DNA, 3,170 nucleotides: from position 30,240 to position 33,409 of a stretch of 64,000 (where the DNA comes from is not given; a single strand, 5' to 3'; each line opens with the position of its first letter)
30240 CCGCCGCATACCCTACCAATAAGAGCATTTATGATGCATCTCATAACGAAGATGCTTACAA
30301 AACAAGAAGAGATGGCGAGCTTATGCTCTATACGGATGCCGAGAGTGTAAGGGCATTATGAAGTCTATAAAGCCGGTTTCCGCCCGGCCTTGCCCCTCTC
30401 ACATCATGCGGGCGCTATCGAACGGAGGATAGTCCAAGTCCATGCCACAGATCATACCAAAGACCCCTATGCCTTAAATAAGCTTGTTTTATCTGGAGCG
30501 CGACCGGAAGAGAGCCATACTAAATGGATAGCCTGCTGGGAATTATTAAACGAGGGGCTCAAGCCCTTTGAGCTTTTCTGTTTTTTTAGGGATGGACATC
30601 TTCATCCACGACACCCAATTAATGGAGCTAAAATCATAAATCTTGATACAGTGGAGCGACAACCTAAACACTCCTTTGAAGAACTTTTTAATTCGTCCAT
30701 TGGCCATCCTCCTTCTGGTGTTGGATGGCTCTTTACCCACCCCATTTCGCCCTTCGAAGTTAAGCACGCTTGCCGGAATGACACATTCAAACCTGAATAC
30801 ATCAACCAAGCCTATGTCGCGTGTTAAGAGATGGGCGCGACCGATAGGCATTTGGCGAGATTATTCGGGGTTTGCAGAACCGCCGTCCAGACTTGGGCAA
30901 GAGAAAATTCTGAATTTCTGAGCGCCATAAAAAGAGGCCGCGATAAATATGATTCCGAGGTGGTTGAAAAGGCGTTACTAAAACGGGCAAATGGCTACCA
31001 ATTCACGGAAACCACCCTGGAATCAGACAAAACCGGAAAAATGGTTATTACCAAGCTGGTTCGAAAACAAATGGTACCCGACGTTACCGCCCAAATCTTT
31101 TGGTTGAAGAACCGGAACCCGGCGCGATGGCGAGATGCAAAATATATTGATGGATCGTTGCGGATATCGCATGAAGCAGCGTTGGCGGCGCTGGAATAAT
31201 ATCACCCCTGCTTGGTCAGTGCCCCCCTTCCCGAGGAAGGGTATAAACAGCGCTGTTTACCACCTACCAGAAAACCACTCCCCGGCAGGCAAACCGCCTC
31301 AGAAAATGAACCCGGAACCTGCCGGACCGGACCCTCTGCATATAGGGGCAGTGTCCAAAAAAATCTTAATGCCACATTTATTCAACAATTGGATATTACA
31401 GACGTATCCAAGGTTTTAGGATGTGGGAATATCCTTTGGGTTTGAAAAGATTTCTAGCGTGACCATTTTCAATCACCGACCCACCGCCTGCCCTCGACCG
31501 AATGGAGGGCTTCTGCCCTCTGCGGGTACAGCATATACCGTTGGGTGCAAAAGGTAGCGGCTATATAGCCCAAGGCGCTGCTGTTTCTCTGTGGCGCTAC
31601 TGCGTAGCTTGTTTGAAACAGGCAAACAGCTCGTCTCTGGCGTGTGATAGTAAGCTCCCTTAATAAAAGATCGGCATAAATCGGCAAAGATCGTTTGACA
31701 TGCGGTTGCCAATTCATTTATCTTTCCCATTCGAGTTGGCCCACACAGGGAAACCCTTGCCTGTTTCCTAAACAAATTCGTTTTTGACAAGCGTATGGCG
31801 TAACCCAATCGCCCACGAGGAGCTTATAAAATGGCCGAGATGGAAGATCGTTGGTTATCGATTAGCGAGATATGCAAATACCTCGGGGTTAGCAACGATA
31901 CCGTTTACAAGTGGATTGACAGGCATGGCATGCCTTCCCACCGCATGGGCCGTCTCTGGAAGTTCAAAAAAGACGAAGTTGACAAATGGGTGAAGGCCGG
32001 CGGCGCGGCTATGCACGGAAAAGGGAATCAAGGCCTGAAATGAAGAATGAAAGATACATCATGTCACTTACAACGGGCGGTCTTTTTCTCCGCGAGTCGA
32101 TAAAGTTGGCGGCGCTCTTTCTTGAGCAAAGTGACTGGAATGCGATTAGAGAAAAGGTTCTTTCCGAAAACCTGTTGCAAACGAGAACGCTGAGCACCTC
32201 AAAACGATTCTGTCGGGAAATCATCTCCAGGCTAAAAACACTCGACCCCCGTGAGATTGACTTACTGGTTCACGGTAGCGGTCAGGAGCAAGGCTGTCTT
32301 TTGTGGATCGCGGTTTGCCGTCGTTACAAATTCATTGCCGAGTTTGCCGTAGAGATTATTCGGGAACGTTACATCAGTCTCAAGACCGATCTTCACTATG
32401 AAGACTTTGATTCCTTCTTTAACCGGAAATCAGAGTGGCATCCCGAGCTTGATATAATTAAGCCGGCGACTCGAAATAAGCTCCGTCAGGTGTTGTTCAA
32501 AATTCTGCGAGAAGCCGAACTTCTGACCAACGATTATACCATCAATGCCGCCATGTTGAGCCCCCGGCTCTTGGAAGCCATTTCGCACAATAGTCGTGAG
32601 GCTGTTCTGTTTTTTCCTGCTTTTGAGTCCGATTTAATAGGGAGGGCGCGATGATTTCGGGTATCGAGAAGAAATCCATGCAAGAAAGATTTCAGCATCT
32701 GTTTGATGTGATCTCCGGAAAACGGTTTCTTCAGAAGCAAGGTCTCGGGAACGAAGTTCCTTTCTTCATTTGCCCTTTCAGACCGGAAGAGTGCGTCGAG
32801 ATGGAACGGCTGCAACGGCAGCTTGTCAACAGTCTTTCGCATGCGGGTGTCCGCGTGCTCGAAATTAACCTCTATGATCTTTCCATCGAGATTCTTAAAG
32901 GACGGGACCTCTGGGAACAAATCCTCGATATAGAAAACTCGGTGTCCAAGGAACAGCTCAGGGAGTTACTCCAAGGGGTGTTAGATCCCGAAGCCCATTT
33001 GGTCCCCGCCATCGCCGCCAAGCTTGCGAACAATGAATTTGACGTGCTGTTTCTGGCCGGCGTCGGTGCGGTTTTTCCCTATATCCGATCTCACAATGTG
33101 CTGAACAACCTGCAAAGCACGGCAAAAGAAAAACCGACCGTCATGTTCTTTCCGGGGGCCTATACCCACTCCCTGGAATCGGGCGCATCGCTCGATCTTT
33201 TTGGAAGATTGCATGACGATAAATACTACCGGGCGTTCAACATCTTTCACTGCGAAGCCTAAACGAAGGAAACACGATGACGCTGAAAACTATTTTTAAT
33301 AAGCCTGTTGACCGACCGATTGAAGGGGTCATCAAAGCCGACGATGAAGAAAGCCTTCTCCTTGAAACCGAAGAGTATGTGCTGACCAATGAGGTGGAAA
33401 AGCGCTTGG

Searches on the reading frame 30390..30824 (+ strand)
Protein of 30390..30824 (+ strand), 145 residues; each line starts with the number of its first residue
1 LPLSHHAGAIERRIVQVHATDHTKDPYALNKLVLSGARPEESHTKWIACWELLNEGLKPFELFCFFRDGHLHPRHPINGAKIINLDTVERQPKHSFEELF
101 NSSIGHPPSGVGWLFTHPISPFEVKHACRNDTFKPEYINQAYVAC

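Call 3: search_protein_families(library=pfam, proteins=[window:30390-30824:+], max_evalue=1)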
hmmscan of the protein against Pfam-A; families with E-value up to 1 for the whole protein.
window:30390-30824:+ (145 aa): 0 families

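Call 4: search_protein_families(library=ncbifam, proteins=[window:30390-30824:+], max_evalue=1)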
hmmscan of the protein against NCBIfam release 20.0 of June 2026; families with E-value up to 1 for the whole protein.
window:30390-30824:+ (145 aa): 1 family
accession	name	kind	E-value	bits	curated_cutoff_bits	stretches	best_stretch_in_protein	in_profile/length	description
NF041226.1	BagK_FevA1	equivalog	0.059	11.8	800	1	3-41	351-389/453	bagremycin/ferroverdin biosynthesis FAD-dependent oxygenase BagK/FevA1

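Call 9: search_protein_families(library=padloc, proteins=[window:30390-30824:+], max_evalue=0.1)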
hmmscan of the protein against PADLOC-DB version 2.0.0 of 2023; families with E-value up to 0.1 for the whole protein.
window:30390-30824:+ (145 aa): 0 families

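Call 10: search_protein_families(library=phrogs, proteins=[window:30390-30824:+], max_evalue=0.1)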
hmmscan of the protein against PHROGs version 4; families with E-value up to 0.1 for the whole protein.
window:30390-30824:+ (145 aa): 0 families

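Call 12: find_homologous_proteins(query=window:30390-30824:+, max_evalue=0.01)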
Query window:30390-30824:+ (145 aa): 1 proteins with E <= 0.01 among 4 candidates.
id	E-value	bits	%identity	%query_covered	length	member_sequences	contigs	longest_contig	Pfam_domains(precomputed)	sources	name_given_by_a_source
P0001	3.9e-98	344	99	100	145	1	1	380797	-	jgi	jgi:hypothetical protein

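Call 21: search_protein_representatives(protein=window:30390-30824:+)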
Query: 145 residues. Proteins with E-value up to 0.001 (for the whole library): 8; up to 1e-10: 3; up to 1e-30: 1. The best 8 are listed.
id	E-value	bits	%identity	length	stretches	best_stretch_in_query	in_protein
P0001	1.2e-98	343.8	99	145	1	1-145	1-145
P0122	1.6e-20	90.0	52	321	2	44-104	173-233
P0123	7.8e-13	65.0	55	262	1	44-101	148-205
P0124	2.4e-09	53.7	57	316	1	43-91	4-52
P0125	2.8e-09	53.5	57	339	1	48-100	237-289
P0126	2.9e-07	46.9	32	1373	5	86-133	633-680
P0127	3.9e-07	46.5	41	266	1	44-102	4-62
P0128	4.1e-06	43.2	32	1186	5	12-50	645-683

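Call 24: search_protein_families(library=pfam, proteins=[P0122, P0123, P0125], max_evalue=1)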
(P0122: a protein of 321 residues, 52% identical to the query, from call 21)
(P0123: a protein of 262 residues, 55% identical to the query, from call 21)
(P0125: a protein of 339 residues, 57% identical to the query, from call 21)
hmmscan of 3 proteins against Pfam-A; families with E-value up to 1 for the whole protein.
P0122 (321 aa): 0 families

P0123 (262 aa): 1 family
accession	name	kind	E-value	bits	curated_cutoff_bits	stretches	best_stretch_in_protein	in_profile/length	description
PF07087.16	DUF1353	-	0.11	12.6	22.5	1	136-152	39-55/91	Protein of unknown function (DUF1353)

P0125 (339 aa): 0 families

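Call 28: search_protein_families(library=phrogs, proteins=[P0122, P0124], max_evalue=0.01)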
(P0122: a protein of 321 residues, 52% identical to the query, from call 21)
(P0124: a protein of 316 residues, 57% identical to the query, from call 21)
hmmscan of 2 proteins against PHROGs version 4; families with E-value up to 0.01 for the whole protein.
P0122 (321 aa): 0 families

P0124 (316 aa): 0 families

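Call 51: find_encoding_contigs(protein=P0122, flank=5000, max_places=3)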
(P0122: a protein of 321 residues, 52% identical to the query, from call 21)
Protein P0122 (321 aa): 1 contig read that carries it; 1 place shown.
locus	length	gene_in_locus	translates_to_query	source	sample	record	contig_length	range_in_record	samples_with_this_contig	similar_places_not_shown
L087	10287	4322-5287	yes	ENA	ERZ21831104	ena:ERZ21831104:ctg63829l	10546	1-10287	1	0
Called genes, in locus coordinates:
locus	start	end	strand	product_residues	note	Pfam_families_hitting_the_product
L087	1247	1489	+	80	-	-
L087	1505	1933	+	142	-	-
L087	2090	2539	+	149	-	-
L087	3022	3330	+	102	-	-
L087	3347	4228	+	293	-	PF00589:Phage_integrase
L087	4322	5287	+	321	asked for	-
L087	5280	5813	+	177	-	-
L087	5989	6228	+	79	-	-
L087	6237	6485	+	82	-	-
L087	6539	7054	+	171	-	PF22548:AEP-TOTE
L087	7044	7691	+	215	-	PF22548:AEP-TOTE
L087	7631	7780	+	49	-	-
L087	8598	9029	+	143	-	-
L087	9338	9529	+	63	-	-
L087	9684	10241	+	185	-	PF13518:HTH_28 (faint)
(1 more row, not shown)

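Call 52: find_encoding_contigs(protein=P0125, flank=5000, max_places=3)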
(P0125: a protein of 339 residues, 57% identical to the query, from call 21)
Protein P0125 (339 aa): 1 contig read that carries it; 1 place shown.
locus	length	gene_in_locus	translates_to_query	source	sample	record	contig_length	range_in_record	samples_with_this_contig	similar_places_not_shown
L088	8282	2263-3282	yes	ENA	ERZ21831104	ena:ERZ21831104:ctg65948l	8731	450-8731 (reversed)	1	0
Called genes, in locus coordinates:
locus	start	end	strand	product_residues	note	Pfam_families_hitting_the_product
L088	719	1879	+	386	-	PF00589:Phage_integrase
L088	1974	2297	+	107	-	-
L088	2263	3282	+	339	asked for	-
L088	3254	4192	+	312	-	-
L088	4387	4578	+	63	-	-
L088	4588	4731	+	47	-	-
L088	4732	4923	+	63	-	-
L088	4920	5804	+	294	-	PF09524:Phg_2220_C (weak)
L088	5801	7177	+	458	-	PF00772:DnaB, PF13481:AAA_25, PF03796:DnaB_C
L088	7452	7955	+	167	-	-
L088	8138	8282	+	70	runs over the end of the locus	-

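Call 68: predict_structure(alignment_id=A5)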
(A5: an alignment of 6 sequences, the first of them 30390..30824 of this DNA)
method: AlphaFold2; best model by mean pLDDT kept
length: 145 residues; sequences in the alignment: 6
mean_pLDDT: 55.7   pTM: 0.30
mean pLDDT of the five models: 55.7, 50.5, 47.8, 47.8, 45.6
residues with pLDDT >= 90: 1; 70-90: 30; 50-70: 38; < 50: 76
segments of 3 or more residues with pLDDT < 50: 1-8, 11-41, 106-108, 111-130, 133-145
pLDDT, mean of each block of 10 residues (from residue 1): 46 44 46 39 66 85 81 67 56 68 54 46 43 47 40
secondary structure, 60 per line:
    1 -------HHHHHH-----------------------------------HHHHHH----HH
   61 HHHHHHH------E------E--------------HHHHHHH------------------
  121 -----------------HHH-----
elements in order: H8-13 H49-54 H59-67 H96-102

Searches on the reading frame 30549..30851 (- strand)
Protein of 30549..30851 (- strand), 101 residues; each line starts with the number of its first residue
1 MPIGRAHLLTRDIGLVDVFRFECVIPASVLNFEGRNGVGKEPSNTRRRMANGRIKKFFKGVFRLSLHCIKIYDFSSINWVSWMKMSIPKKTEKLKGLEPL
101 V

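Call 58: search_protein_families(library=pfam, proteins=[window:30549-30851:-], max_evalue=0.1)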
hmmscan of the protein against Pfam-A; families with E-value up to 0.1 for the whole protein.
window:30549-30851:- (101 aa): 0 families

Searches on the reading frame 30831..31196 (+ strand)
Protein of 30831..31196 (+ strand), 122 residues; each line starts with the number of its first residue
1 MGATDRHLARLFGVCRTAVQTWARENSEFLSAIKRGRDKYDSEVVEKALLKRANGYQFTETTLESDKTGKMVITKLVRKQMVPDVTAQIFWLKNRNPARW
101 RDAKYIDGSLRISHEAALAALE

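Call 3: search_protein_families(library=pfam, proteins=[window:30831-31196:+], max_evalue=1)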
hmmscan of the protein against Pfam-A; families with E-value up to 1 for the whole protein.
window:30831-31196:+ (122 aa): 6 families
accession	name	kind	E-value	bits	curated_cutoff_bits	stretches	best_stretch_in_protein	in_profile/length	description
PF13518.12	HTH_28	-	0.015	15.8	25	1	2-25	12-35/52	Helix-turn-helix domain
PF13263.12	PHP_C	-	0.039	13.9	21.3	1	2-37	20-55/56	PHP-associated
PF07866.17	DUF1653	-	0.11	13.3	23.5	0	18-40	35-57/62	Protein of unknown function (DUF1653)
PF12728.13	HTH_17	-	0.12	13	27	1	8-37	7-34/51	Helix-turn-helix domain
PF15943.11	YdaS_toxin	-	0.12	12.6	30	0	7-28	13-34/65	Bacterial toxin YdaS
PF16677.11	GP3_package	-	0.13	12.9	29.4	1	8-54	39-86/105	DNA-packaging protein gp3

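Call 4: search_protein_families(library=ncbifam, proteins=[window:30831-31196:+], max_evalue=1)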
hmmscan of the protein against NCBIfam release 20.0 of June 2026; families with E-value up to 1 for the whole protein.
window:30831-31196:+ (122 aa): 1 family
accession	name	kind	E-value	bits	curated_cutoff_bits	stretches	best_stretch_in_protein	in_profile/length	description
NF046037.1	carphisopro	domain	0.076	13.2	38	1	6-27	12-33/54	carph-isopro domain-containing protein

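Call 9: search_protein_families(library=padloc, proteins=[window:30831-31196:+], max_evalue=0.1)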
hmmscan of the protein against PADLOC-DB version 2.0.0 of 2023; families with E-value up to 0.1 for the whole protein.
window:30831-31196:+ (122 aa): 0 families

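Call 10: search_protein_families(library=phrogs, proteins=[window:30831-31196:+], max_evalue=0.1)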
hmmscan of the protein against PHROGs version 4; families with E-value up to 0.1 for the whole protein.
window:30831-31196:+ (122 aa): 7 families
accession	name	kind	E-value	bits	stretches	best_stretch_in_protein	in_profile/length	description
phrog_309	-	head and packaging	1.5e-33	118.1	1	2-110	156-260/319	terminase small subunit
phrog_23444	-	head and packaging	1.1e-17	65.3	1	9-102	4-100/126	terminase small subunit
phrog_57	-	head and packaging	0.00047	21.1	1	2-55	12-65/199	terminase small subunit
phrog_24579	-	head and packaging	0.0023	19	1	4-53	33-84/126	terminase small subunit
phrog_4044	-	head and packaging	0.0095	16.4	1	7-53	44-89/180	terminase small subunit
phrog_664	-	DNA, RNA and nucleotide metabolism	0.032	15.1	1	2-88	100-190/210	DNA binding protein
phrog_534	-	DNA, RNA and nucleotide metabolism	0.096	13.7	0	3-26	26-49/87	DNA binding protein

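Call 57: find_related_loci(query=window:30831-31196:+, collection=metagenome_contigs, flank=4000)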
Query window:30831-31196:+ (122 aa) in metagenome_contigs; peptide patterns used: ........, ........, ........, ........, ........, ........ (x = any residue, [..] = any of these).
599 stretches matched a pattern (row limit reached: there are more); 568 encode a relative of the query (tblastn E <= 1e-3); the best 80 are kept; 80 distinct loci.
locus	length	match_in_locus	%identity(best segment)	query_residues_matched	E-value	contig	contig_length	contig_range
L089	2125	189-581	47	2-121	5e-32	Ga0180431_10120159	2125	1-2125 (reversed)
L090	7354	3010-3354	47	2-113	4e-30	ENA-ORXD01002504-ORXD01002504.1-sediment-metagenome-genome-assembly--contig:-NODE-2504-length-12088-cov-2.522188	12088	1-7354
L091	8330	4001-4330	46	2-111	1e-29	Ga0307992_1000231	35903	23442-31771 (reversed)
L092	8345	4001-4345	48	2-120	6e-29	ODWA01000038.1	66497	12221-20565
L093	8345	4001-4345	48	2-120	6e-29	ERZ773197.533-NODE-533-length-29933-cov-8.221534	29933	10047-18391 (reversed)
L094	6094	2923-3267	48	2-120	6e-29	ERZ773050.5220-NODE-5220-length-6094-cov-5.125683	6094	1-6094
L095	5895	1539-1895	44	2-121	1e-28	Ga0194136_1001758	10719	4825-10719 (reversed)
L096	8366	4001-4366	45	2-122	4e-28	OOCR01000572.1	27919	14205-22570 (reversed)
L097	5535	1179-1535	45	2-120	3e-27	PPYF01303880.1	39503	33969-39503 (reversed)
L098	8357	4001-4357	45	2-120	3e-27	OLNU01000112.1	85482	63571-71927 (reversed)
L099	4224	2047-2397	45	2-114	3e-27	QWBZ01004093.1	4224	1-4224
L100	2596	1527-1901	48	2-121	5e-27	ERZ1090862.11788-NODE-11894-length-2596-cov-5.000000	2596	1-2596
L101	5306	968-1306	44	2-114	6e-27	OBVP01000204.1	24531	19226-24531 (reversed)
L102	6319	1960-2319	45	2-117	1e-26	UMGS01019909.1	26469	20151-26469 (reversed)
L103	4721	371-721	44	2-114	2e-26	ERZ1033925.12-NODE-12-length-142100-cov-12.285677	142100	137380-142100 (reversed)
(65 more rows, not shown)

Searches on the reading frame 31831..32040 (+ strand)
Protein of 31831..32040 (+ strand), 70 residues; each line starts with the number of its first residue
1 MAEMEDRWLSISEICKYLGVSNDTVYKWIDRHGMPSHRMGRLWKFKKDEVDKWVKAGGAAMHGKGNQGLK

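Call 3: search_protein_families(library=pfam, proteins=[window:31831-32040:+], max_evalue=1)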
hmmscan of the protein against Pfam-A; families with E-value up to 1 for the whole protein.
window:31831-32040:+ (70 aa): 23 families
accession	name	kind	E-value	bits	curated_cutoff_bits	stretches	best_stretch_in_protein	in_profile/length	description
PF12728.13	HTH_17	-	1.6e-16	60.7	27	1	8-56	1-49/51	Helix-turn-helix domain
PF13384.12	HTH_23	-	6.2e-07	29.5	24.6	1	9-31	18-40/50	Homeodomain-like domain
PF13551.12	HTH_29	-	2.9e-06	27.7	28.1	1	5-31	9-35/64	Winged helix-turn helix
PF13518.12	HTH_28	-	2.4e-05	24.7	25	1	6-31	11-35/52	Helix-turn-helix domain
PF13730.12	HTH_36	-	0.00024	21.3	25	1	8-30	25-47/55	Helix-turn-helix domain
PF13411.12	MerR_1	-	0.0026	18.3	21.6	1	10-51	2-44/69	MerR HTH family regulatory protein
PF01527.26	HTH_Tnp_1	-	0.003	18.2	24.1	1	9-32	24-47/75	Transposase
PF13542.12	HTH_Tnp_ISL3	-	0.0031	17.4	27.4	1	5-32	25-50/51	Helix-turn-helix domain of transposase family ISL3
PF13309.12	HTH_22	-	0.0038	17.7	29.6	1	10-29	43-62/63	HTH domain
PF13022.12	HTH_Tnp_1_2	-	0.0039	17.7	27.9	1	8-31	26-49/122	Helix-turn-helix of insertion element transposase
PF15943.11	YdaS_toxin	-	0.0048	17.1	30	1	13-50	13-51/65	Bacterial toxin YdaS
PF08279.18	HTH_11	-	0.0058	16.9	25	1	9-30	16-37/55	HTH domain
PF07022.19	Phage_CI_repr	-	0.008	16.9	22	1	12-37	16-41/65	Bacteriophage CI repressor helix-turn-helix domain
PF08281.18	Sigma70_r4_2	-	0.012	15.7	25.7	1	9-31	27-49/54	Sigma-70, region 4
PF08280.17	HTH_Mga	-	0.013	15.9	23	1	5-27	16-38/59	M protein trans-acting positive regulator (MGA) HTH domain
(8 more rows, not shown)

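Call 4: search_protein_families(library=ncbifam, proteins=[window:31831-32040:+], max_evalue=1)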
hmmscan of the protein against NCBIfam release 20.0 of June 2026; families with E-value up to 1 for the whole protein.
window:31831-32040:+ (70 aa): 11 families
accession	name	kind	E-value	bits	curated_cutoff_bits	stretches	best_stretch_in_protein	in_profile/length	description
NF047737.1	antiphage_MADS1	equivalog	7.7e-22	77.3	80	1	6-54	1-49/49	methylation-associated defense system helix-turn-helix domain-containing protein MAD1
TIGR01764.1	excise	domain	1e-21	77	28.8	1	8-56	1-49/49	excisionase family DNA-binding protein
NF046037.1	carphisopro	domain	0.00011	22.3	38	1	12-42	12-42/54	carph-isopro domain-containing protein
NF033577.2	transpos_IS481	equivalog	0.00057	19.5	224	1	6-32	11-37/284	IS481 family transposase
NF033545.0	transpos_IS630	equivalog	0.0048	16.4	100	1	10-32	14-36/299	IS630 family transposase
NF033516.0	transpos_IS3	equivalog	0.005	16.1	160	1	3-33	9-41/369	IS3 family transposase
NF033546.1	transpos_IS21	equivalog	0.0055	16.3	160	1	6-52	6-52/294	IS21 family transposase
NF033518.0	transpos_IS607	equivalog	0.03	13.8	110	1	13-56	2-46/187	IS607 family transposase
NF009648.0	PRK13182.1-4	equivalog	0.033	14.2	170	1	12-51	4-44/184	chromosome-anchoring protein RacA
NF033499.1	Xis_Gifsy_1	exception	0.048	13.8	60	1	5-54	5-61/92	excisionase Xis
NF008465.0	PRK11354.1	subfamily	0.071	13.1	92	1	4-36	36-68/73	FtsZ inhibitor protein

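Call 9: search_protein_families(library=padloc, proteins=[window:31831-32040:+], max_evalue=0.1)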
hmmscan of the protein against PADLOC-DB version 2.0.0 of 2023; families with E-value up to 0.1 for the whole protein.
window:31831-32040:+ (70 aa): 2 families
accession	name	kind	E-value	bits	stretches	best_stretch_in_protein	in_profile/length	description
PDLC04133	mad1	-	1.2e-15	55.6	1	4-59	1-56/60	mads_1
PDLC03348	MTase_II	-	0.061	9.8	1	5-51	7-54/727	Type II methyltransferase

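Call 10: search_protein_families(library=phrogs, proteins=[window:31831-32040:+], max_evalue=0.1)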
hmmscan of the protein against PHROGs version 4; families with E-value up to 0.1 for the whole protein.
window:31831-32040:+ (70 aa): 47 families (the best 25 are shown)
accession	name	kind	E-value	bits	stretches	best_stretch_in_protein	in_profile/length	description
phrog_66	-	integration and excision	1.9e-13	51.9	1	2-61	87-147/412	excisionase and transcriptional regulator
phrog_668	-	DNA, RNA and nucleotide metabolism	5.6e-10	40.2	1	5-55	60-111/181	HTH DNA binding protein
phrog_15534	-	DNA, RNA and nucleotide metabolism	1.3e-09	39.5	1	3-56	38-90/93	HTH DNA binding protein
phrog_597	-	DNA, RNA and nucleotide metabolism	9.4e-09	36.5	1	1-56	105-163/200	DNA binding protein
phrog_57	-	head and packaging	5.8e-07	30.5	1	2-55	6-60/199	terminase small subunit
phrog_7338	-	unknown function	1.2e-05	26.5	1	4-57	26-80/87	-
phrog_2907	-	integration and excision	1.8e-05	26.1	1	4-31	2-29/117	excisionase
phrog_10045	-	DNA, RNA and nucleotide metabolism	1.8e-05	25.5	1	7-54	19-67/74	HTH DNA binding protein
phrog_24579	-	head and packaging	0.00022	22.2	1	8-49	31-72/126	terminase small subunit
phrog_157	-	integration and excision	0.00026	21.1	1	9-55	216-253/580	transposase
phrog_4745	-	DNA, RNA and nucleotide metabolism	0.00035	21.4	1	3-62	26-92/107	DNA binding protein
phrog_7545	-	DNA, RNA and nucleotide metabolism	0.00047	21.4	1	6-41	16-50/160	HNH endonuclease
phrog_1969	-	unknown function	0.00058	21.2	1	5-32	58-85/116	-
phrog_1864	-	unknown function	0.00063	20.6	1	8-42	20-54/73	-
phrog_8008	-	DNA, RNA and nucleotide metabolism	0.00063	20.4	1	12-47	18-47/66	DNA binding protein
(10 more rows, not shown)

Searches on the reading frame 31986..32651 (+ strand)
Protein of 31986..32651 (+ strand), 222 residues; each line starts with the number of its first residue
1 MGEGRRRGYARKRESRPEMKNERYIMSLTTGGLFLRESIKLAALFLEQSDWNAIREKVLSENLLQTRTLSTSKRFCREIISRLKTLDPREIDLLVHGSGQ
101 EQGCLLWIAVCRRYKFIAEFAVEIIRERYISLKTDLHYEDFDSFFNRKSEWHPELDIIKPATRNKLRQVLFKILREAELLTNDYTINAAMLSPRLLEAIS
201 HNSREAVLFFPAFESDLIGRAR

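Call 3: search_protein_families(library=pfam, proteins=[window:31986-32651:+], max_evalue=1)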
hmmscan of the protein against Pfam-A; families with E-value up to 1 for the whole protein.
window:31986-32651:+ (222 aa): 2 families
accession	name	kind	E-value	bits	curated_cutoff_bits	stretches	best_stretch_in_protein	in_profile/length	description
PF08849.17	BrxA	-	7.1e-56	189.3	23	1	23-202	2-183/184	BrxA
PF07671.16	DUF1601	-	0.027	14.7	25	1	191-202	13-24/37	Protein of unknown function (DUF1601)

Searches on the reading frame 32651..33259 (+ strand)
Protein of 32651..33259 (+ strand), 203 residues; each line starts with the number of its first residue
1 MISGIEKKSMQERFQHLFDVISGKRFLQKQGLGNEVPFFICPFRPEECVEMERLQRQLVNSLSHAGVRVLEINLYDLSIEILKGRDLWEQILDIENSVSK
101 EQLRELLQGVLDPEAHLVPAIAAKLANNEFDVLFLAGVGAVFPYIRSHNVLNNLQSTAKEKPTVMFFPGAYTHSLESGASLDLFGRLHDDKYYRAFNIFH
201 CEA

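Call 3: search_protein_families(library=pfam, proteins=[window:32651-33259:+], max_evalue=1)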
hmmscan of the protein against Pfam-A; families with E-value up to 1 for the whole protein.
window:32651-33259:+ (203 aa): 1 family
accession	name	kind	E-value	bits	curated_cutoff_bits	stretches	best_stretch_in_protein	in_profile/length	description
PF08747.16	BrxB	-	1.1e-41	142.1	26.8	1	71-198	2-124/124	BREX protein BrxB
